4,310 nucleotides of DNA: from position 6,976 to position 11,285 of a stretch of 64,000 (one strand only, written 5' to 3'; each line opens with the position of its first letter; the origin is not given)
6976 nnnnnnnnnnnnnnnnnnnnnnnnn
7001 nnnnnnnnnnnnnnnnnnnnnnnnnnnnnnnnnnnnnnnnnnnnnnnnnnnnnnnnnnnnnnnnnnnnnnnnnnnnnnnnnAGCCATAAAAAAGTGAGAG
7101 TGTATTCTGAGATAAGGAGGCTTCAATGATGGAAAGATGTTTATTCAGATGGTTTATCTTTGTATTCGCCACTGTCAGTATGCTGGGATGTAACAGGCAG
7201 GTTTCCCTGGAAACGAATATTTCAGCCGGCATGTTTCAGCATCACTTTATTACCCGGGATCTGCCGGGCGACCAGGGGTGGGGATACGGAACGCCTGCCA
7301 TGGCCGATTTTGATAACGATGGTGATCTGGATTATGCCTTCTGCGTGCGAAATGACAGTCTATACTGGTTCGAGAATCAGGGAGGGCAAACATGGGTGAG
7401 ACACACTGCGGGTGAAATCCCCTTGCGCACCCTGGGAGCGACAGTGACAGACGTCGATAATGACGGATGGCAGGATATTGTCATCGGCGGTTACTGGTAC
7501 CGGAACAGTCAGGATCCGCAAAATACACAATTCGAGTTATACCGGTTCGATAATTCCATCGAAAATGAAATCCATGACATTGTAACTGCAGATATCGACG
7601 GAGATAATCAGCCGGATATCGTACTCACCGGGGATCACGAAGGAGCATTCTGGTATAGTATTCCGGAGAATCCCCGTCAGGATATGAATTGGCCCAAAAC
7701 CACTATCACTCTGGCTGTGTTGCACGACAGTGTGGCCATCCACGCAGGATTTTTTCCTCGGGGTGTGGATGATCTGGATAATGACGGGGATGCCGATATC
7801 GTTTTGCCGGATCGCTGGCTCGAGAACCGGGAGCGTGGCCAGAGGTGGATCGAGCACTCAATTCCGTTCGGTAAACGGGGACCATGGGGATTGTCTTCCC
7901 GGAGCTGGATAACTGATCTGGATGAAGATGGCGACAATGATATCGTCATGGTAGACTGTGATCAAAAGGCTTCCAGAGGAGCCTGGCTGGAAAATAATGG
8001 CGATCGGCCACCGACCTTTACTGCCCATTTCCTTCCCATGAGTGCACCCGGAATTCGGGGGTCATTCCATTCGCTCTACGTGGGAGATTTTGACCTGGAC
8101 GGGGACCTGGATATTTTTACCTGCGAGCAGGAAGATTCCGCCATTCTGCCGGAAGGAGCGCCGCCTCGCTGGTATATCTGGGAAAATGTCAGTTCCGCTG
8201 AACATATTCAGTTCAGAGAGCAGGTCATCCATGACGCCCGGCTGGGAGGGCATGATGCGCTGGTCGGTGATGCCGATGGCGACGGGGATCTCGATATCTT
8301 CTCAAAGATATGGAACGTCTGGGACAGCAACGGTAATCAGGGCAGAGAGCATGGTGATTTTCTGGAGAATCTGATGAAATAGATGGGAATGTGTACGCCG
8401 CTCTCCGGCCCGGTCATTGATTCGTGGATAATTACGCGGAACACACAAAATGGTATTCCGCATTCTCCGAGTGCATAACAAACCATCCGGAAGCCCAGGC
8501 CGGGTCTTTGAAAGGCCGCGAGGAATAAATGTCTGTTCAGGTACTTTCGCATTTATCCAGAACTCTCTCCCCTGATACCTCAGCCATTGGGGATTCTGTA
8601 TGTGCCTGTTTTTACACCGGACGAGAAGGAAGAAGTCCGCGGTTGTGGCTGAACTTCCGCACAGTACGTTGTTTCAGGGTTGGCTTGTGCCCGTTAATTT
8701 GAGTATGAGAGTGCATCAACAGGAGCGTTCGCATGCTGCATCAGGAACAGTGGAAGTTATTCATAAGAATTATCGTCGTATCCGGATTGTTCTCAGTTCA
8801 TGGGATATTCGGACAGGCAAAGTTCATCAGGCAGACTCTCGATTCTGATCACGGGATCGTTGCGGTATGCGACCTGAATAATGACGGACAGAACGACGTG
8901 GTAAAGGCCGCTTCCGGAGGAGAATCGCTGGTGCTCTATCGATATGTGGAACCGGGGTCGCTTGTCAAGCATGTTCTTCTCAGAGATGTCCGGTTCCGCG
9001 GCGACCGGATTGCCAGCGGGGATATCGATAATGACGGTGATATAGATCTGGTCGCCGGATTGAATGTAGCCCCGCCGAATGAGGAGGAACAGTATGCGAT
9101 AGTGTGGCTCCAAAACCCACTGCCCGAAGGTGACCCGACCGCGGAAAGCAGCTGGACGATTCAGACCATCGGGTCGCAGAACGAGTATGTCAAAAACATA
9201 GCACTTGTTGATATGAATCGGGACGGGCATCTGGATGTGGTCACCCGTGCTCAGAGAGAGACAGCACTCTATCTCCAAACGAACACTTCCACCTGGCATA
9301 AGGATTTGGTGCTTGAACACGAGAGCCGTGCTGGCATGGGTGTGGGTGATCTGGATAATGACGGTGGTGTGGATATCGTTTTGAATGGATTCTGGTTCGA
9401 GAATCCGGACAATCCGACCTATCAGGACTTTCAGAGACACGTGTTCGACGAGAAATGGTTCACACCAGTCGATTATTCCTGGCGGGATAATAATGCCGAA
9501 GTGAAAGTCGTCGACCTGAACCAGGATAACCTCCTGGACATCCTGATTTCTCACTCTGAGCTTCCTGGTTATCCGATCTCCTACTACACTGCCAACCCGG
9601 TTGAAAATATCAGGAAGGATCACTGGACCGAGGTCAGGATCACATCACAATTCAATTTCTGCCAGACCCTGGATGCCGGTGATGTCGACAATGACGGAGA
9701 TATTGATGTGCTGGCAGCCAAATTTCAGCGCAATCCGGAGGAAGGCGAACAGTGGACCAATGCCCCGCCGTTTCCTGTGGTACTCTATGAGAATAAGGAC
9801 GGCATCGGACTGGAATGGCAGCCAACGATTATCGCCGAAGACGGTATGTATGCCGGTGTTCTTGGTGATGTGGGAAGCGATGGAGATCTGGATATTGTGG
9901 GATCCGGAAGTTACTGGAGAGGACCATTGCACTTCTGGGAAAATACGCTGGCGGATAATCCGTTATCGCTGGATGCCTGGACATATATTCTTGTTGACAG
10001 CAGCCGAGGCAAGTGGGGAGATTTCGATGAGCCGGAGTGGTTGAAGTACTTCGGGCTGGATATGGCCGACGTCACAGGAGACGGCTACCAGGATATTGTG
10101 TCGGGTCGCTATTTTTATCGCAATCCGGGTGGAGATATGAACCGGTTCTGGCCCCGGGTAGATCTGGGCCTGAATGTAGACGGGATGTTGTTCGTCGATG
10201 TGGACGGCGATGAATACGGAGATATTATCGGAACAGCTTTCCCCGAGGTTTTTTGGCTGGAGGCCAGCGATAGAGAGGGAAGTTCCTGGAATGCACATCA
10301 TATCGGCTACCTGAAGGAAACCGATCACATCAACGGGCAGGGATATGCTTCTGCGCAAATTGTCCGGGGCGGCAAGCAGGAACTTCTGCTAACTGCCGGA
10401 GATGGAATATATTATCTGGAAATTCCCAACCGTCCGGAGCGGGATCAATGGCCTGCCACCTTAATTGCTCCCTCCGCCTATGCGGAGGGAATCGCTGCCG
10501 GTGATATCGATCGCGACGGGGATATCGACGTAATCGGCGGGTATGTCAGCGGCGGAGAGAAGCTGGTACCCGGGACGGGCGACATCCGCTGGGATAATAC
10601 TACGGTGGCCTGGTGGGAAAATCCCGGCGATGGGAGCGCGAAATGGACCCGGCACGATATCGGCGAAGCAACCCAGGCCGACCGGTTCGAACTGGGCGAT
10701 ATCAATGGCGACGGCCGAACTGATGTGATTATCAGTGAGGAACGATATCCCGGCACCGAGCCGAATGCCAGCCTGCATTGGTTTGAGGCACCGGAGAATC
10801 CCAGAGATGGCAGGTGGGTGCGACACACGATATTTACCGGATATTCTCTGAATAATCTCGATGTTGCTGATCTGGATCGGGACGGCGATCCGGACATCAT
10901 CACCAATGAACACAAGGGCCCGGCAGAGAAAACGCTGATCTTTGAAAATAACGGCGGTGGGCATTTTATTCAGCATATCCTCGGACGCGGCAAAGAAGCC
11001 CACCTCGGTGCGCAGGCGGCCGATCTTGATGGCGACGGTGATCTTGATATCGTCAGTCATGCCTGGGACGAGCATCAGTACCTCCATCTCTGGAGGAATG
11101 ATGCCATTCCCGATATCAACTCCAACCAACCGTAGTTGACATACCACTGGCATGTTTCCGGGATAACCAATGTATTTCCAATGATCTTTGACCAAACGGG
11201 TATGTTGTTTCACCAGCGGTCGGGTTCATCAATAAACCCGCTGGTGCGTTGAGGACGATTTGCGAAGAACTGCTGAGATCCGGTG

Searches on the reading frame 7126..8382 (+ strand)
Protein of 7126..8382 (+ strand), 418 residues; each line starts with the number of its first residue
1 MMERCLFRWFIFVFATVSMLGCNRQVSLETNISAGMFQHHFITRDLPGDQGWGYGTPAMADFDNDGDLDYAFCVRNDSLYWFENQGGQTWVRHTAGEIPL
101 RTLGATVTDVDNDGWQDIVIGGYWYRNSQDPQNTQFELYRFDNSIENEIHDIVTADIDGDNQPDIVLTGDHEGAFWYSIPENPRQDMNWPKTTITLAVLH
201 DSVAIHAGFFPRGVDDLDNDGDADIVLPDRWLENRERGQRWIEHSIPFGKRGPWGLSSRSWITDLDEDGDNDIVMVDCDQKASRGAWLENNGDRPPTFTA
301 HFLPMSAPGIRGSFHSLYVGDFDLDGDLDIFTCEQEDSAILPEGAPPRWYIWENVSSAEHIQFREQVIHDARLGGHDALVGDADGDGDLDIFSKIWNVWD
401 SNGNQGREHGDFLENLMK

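Call 49: search_protein_families(library=pfam, proteins=[window:7126-8382:+], max_evalue=0.00001)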
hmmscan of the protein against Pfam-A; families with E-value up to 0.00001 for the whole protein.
window:7126-8382:+ (418 aa): 2 families
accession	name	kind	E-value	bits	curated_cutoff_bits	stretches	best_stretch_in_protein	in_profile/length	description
PF13517.12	FG-GAP_3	-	6.6e-33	113.5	26.9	3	61-120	1-61/61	FG-GAP-like repeat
PF01839.29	FG-GAP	-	5.3e-06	26.6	22.1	0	106-125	6-25/37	FG-GAP repeat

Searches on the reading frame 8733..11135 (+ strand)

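Call 25: search_protein_families(library=pfam, proteins=[window:8733-11135:+], max_evalue=0.00001)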
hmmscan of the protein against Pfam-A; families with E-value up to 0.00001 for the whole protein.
window:8733-11135:+ (800 aa): 4 families
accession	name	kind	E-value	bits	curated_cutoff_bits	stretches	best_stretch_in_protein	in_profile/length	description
PF13517.12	FG-GAP_3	-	5.5e-49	165.1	26.9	3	47-107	1-60/61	FG-GAP-like repeat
PF01839.29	FG-GAP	-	2.9e-18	65.8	22.1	0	654-669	7-22/37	FG-GAP repeat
PF22301.2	AUDH_beta_propeller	-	2.4e-12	47.4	27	0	624-702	3-84/179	Aldos-2-ulose dehydratase, beta-propeller domain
PF12256.14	TcdB_toxin_midN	-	2.9e-06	27.1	24.8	0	155-203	29-80/181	Insecticide toxin TcdB middle/N-terminal region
